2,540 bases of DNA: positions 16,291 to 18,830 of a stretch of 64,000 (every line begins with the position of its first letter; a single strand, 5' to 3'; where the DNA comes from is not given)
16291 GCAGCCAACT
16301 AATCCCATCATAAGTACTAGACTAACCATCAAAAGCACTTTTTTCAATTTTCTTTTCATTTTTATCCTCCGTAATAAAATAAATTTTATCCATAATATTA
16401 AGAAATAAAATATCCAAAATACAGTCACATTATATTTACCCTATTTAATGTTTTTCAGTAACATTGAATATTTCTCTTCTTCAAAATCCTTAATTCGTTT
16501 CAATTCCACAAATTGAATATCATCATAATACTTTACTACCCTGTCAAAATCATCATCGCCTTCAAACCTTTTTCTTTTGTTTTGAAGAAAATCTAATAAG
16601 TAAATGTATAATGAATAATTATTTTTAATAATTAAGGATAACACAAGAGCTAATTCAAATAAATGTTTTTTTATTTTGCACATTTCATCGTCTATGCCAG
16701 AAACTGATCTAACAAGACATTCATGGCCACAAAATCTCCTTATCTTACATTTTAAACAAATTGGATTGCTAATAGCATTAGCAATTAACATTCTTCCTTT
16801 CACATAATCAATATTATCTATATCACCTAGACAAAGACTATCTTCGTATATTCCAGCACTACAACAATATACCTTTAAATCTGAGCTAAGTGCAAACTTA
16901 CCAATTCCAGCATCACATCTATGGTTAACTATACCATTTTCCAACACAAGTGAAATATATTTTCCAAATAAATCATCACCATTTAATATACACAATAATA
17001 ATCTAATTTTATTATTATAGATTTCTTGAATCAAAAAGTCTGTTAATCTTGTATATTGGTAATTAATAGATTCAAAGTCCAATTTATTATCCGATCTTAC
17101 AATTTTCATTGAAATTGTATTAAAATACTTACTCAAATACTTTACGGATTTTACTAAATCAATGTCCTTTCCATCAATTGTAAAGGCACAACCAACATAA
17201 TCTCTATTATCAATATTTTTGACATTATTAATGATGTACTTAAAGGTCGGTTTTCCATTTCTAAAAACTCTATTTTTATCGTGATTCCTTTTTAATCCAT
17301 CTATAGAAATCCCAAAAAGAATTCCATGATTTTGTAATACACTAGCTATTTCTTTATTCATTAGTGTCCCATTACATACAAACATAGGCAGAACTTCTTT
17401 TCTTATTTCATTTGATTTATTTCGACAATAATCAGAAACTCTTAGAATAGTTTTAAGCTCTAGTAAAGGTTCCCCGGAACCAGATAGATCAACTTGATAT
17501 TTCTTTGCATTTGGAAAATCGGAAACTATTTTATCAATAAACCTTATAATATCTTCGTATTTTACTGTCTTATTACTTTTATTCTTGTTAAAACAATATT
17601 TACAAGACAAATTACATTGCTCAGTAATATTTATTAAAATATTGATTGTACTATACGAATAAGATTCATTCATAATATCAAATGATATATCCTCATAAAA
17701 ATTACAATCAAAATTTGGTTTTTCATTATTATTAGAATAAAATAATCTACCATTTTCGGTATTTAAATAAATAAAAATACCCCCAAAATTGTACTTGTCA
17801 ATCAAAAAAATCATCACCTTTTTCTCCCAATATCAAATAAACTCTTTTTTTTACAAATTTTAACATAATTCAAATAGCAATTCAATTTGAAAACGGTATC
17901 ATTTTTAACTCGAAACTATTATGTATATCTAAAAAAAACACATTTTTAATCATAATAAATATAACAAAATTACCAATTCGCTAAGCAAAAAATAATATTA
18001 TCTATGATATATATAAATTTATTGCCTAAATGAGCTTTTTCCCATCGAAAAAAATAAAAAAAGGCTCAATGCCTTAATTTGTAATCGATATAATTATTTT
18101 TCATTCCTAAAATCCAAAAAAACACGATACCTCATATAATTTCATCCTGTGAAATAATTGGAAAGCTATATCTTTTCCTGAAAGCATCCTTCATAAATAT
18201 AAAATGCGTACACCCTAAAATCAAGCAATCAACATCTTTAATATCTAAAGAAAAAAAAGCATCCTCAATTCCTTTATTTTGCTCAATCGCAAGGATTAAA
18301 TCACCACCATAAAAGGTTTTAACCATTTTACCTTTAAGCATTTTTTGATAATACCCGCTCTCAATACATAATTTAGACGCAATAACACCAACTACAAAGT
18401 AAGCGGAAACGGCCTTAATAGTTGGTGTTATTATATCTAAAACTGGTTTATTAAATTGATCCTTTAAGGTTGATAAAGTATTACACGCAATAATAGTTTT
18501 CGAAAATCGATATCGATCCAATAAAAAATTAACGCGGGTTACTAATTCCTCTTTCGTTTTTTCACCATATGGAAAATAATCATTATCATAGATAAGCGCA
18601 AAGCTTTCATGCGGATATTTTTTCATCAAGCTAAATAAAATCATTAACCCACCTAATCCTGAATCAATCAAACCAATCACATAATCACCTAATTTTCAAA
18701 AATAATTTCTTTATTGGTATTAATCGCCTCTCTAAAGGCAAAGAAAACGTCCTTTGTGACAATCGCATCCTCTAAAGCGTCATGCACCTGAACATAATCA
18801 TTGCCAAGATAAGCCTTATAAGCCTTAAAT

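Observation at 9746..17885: Radical SAM/SPASM enzyme co-operonic with a lipoprotein, a LolCDE-like ABC system and two BspA-LRR lipoproteins, with no precursor peptide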

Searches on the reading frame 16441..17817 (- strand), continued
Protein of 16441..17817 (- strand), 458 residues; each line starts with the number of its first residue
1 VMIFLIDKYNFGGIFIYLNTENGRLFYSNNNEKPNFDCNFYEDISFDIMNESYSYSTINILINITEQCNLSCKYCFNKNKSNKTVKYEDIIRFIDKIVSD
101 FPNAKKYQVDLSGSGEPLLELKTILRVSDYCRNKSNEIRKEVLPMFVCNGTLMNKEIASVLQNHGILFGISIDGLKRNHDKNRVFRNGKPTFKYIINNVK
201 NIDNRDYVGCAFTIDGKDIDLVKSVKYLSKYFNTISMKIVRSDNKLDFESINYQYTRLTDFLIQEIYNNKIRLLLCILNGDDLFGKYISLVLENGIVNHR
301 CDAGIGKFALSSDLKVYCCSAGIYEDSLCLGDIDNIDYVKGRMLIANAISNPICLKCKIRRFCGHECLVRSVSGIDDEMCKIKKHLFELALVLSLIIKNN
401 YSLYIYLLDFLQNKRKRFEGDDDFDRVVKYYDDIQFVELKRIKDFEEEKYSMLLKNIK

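Call 39: search_solved_structures(query=A1, max_evalue=0.00001)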
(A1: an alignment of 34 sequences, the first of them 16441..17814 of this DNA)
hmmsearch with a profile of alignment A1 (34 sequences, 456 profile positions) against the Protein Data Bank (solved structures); distinct sequences matched with E-value up to 0.00001: 11.
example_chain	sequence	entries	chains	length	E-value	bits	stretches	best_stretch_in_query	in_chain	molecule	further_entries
5wgg_A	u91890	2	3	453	3.5e-49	170.6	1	32-395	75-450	Radical SAM domain protein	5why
4k36_A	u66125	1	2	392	1e-21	80.1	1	58-391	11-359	Anaerobic sulfatase-maturating enzyme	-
4k37_A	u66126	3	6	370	3.1e-21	78.5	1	58-390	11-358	Anaerobic sulfatase-maturating enzyme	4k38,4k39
9gm3_A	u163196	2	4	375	3.9e-18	68.3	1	50-199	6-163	ChlB radical SAM domain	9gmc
8vpo_A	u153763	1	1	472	7.6e-17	64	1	21-217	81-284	Radical SAM core domain-containing protein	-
6efn_A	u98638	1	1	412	2e-07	33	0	141-265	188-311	Sporulation killing factor maturation protein SkfB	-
7n7h_A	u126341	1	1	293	8.1e-07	31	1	55-167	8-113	VIPERIN-LIKE ENZYME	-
9dfu_A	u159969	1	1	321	2.1e-06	29.6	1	53-168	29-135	Radical SAM core domain-containing protein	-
9dfn_A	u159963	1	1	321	7.6e-06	27.8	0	58-168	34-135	Radical SAM core domain-containing protein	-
5vsl_A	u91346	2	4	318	8.1e-06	27.7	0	35-153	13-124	Radical S-adenosyl methionine domain-containing protein 2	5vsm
6q2p_A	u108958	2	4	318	8.9e-06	27.6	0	35-153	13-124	Radical S-adenosyl methionine domain-containing protein 2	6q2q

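Call 44: predict_structure(alignment_id=A1)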
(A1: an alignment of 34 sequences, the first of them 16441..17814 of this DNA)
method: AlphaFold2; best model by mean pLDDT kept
length: 457 residues; sequences in the alignment: 34
mean_pLDDT: 93.0   pTM: 0.91
mean pLDDT of the five models: 93.0, 92.9, 92.7, 92.1, 91.9
residues with pLDDT >= 90: 367; 70-90: 87; 50-70: 3; < 50: 0
segments of 3 or more residues with pLDDT < 50: none
pLDDT, mean of each block of 10 residues (from residue 1): 83 92 87 83 84 92 94 82 97 98 96 94 98 98 96 95 94 94 95 96 88 88 96 92 85 98 97 95 96 91 94 95 93 96 92 92 89 88 97 96 97 92 95 96 94 94
secondary structure, 60 per line:
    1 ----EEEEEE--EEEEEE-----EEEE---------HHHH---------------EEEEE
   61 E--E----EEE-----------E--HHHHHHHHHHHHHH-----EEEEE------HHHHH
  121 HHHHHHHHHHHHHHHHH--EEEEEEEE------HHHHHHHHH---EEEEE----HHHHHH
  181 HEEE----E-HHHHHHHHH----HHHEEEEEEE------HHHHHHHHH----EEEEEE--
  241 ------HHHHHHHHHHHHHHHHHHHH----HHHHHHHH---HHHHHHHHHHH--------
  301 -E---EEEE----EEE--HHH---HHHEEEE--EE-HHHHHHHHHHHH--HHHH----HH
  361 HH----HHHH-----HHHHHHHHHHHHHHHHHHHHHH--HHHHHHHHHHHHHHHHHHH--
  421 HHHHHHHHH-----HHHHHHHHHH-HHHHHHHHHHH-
elements in order: E5-10 E13-18 E24-27 H37-40 E56-61 E69-71 H86-99 E105-109 H116-137 E140-147 H154-162 E166-170 H175-181 E182-184 H191-199 E207-213 H220-228 E233-238 H247-266 H271-278 H282-292 E306-309 E314-316 E328-331 H337-348 H351-354 H359-362 H367-370 H376-397 H400-418 H421-429 H435-444 H446-456
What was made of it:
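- The confident model (pLDDT 93) shows only three N-terminal strands (call 44). No full RRE is predicted (call 44).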

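Call 49: fold_search(model_id=the predicted structure, library=pdb)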
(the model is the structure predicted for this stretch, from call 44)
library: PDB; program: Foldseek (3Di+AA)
matches with E <= 10: 1428; with E <= 0.001: 71
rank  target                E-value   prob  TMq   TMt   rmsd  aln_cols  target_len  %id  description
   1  5why_B                6.8e-21  1.00  0.69  0.74   4.9       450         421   18  Structural Insights into Thioether Bond Formation in the Biosynthesis of Sactipeptides (released 2017-07-26)
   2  5wgg_A                8.9e-20  1.00  0.69  0.71   4.6       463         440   18  Structural Insights into Thioether Bond Formation in the Biosynthesis of Sactipeptides (released 2017-07-26)
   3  5why_A                1.0e-18  1.00  0.69  0.75   5.9       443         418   18  Structural Insights into Thioether Bond Formation in the Biosynthesis of Sactipeptides (released 2017-07-26)
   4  4k37_B                4.4e-16  1.00  0.59  0.73   4.0       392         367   21  Native anSMEcpe with bound AdoMet (released 2013-05-08)
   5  4k37_A                1.1e-15  1.00  0.61  0.75   3.8       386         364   20  Native anSMEcpe with bound AdoMet (released 2013-05-08)
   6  4k38_A                2.1e-15  1.00  0.61  0.74   3.9       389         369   20  Native anSMEcpe with bound AdoMet and Kp18Cys peptide (released 2013-05-08)
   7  4k36_A                4.4e-15  1.00  0.62  0.73   3.6       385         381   20  His6 tagged anSMEcpe with bound AdoMet (released 2013-05-08)
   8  4k36_B                7.3e-15  1.00  0.61  0.74   3.9       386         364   20  His6 tagged anSMEcpe with bound AdoMet (released 2013-05-08)
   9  4k39_A                9.7e-15  1.00  0.62  0.77   3.7       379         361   20  Native anSMEcpe with bound AdoMet and Cp18Cys peptide (released 2013-05-08)
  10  4k38_B                1.7e-14  1.00  0.62  0.77   3.4       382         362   20  Native anSMEcpe with bound AdoMet and Kp18Cys peptide (released 2013-05-08)
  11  4k39_B                6.1e-14  1.00  0.60  0.75   3.9       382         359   19  Native anSMEcpe with bound AdoMet and Cp18Cys peptide (released 2013-05-08)
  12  9gmc_A                9.1e-14  1.00  0.56  0.67   5.3       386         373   18  Crystal structure of the complex formed between the radical SAM protein ChlB and the R3A mutant of ChlA (released 2025-06-25)
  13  8vpo                  2.9e-13  1.00  0.57  0.58   6.6       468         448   16  X-Ray Crystal Structure of TigE from Paramaledivibacter caminithermalis (released 2024-02-07)
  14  9gm3_A                3.7e-13  1.00  0.56  0.67   5.6       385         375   18  Crystal structure of the complex formed between the radical SAM protein ChlB and the leader region of its precursor su (released 2025-06-25)
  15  9gm3_C                5.5e-13  1.00  0.56  0.68   5.4       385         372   18  Crystal structure of the complex formed between the radical SAM protein ChlB and the leader region of its precursor su (released 2025-06-25)
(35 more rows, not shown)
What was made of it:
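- On Radical SAM superfamily (PF04055): The model has pLDDT 93 and matches rSAM structures (calls 44, 49).
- Closest known: CteB / SCIFF thioether maturase. Same: It is the best solved-structure match by profile (E 3.5e-49) and by fold (TM 0.69) (calls 39, 49).
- Closest known: Anaerobic sulfatase-maturating enzyme, anSME. Same: It is the second-best structural match (calls 39, 49).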

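Call 50: search_solved_structures(query=window:16441-17814:-, max_evalue=1e-10, show_alignments=2)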
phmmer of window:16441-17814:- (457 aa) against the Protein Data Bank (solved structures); distinct sequences matched with E-value up to 1e-10: 1.
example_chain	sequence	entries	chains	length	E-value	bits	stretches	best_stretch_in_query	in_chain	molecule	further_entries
5wgg_A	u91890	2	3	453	1.6e-12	50.3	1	59-370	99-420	Radical SAM domain protein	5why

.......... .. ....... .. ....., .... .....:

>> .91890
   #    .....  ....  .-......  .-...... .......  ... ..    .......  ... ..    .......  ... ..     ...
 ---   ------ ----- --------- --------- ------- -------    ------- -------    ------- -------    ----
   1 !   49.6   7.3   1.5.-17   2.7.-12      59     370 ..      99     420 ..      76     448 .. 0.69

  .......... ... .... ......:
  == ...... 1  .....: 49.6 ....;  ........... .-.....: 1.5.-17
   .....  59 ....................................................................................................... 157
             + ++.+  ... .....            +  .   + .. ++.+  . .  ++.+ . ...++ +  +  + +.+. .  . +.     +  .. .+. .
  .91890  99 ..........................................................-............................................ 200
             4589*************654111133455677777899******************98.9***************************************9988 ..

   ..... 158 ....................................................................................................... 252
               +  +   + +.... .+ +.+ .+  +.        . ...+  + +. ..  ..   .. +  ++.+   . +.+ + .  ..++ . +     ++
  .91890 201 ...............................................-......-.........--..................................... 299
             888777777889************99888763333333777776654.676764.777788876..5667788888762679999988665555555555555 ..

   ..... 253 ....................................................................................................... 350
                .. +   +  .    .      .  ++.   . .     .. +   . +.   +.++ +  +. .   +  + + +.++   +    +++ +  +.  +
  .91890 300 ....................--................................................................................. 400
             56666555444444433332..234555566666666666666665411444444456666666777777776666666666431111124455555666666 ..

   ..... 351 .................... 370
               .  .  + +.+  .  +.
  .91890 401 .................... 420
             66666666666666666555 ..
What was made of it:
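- On SPASM subgroup: The alignment to CteB runs through its SPASM region (calls 39, 50).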

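Call 76: find_encoding_contigs(protein=P0003, flank=10000, max_places=1)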
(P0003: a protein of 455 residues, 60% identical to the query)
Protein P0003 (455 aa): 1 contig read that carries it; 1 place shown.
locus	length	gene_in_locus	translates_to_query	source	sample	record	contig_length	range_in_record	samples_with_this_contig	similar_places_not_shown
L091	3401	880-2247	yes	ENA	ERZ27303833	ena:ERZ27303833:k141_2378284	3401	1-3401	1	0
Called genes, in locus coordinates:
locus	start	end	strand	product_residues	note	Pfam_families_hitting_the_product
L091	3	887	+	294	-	?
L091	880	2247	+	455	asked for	PF13353:Fer4_12 (weak), PF04055:Radical_SAM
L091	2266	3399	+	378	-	?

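Call 77: find_encoding_contigs(protein=P0005, flank=10000, max_places=1)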
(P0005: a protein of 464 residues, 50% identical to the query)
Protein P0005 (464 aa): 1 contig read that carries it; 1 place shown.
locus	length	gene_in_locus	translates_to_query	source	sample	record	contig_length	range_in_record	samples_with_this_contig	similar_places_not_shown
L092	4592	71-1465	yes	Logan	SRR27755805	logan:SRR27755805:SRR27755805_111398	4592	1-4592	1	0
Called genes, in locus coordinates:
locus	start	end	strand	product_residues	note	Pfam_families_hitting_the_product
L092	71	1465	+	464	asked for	PF13353:Fer4_12, PF04055:Radical_SAM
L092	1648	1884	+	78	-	PF00550:PP-binding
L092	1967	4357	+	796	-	PF00109:ketoacyl-synt, PF00108:Thiolase_N (faint), PF02801:Ketoacyl-synt_C, PF00109:ketoacyl-synt, PF02801:Ketoacyl-synt_C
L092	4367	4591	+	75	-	?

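Call 78: find_encoding_contigs(protein=P0004, flank=10000, max_places=1)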
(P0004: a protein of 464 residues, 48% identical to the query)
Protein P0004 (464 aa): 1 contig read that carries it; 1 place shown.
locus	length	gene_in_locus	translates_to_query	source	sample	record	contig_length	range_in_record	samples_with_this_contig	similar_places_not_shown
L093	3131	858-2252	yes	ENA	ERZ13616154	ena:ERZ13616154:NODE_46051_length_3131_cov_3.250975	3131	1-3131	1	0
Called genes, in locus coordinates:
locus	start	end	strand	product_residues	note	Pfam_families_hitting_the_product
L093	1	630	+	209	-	?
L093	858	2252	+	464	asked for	PF13353:Fer4_12, PF04055:Radical_SAM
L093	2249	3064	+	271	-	-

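Call 79: search_protein_families(library=pfam, max_evalue=1, proteins=[L001:3584-4459:+, L001:6314-7174:+, L080:505-1326:+, L080:3130-3933:+, L067:5737-6624:+, L001:1101-1847:+])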
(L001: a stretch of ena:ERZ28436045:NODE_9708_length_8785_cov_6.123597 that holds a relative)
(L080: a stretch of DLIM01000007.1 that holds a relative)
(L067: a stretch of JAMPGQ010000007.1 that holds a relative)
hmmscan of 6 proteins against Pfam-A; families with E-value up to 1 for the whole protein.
L001:3584-4459:+ (291 aa): 1 family
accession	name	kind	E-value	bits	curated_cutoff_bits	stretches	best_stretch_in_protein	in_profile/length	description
PF10542.14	Vitelline_membr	-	0.15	12.4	25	1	144-153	6-15/38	Vitelline membrane cysteine-rich region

L001:6314-7174:+ (286 aa): 0 families

L080:505-1326:+ (273 aa): 0 families

L080:3130-3933:+ (267 aa): 1 family
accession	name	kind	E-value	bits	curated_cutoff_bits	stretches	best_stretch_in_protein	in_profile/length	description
PF10435.15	BetaGal_dom2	-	0.028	14.6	25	1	33-86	14-67/180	Beta-galactosidase, domain 2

L067:5737-6624:+ (295 aa): 0 families

L001:1101-1847:+ (248 aa): 0 families

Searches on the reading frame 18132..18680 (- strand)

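Call 3: search_protein_families(library=ncbifam, proteins=[window:18132-18680:-], max_evalue=0.01)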
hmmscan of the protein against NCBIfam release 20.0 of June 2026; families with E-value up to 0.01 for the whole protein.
window:18132-18680:- (182 aa): 5 families
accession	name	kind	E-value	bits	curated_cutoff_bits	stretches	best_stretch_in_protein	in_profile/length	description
TIGR00067.1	glut_race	equivalog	2.6e-30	105.6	146.65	1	2-170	1-193/251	glutamate racemase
NF002035.0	PRK00865.1-3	equivalog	7.1e-22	78.2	328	1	2-168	6-195/267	glutamate racemase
NF002034.1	PRK00865.1-1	equivalog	5.5e-18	65.1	408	1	4-116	3-126/260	glutamate racemase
NF052483.1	racemase_CuyB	equivalog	2e-06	27.9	190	1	62-160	75-196/225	cysteate racemase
TIGR00035.1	asp_race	subfamily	8.3e-05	22.3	93.1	1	42-119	61-143/236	amino acid racemase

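Call 4: search_protein_families(library=pfam, proteins=[window:18132-18680:-], max_evalue=0.01)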
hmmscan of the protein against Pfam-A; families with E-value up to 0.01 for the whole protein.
window:18132-18680:- (182 aa): 1 family
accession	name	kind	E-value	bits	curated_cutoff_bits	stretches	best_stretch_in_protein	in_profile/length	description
PF01177.27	Asp_Glu_race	-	6.5e-06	26.5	31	1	56-176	65-201/211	Asp/Glu/Hydantoin racemase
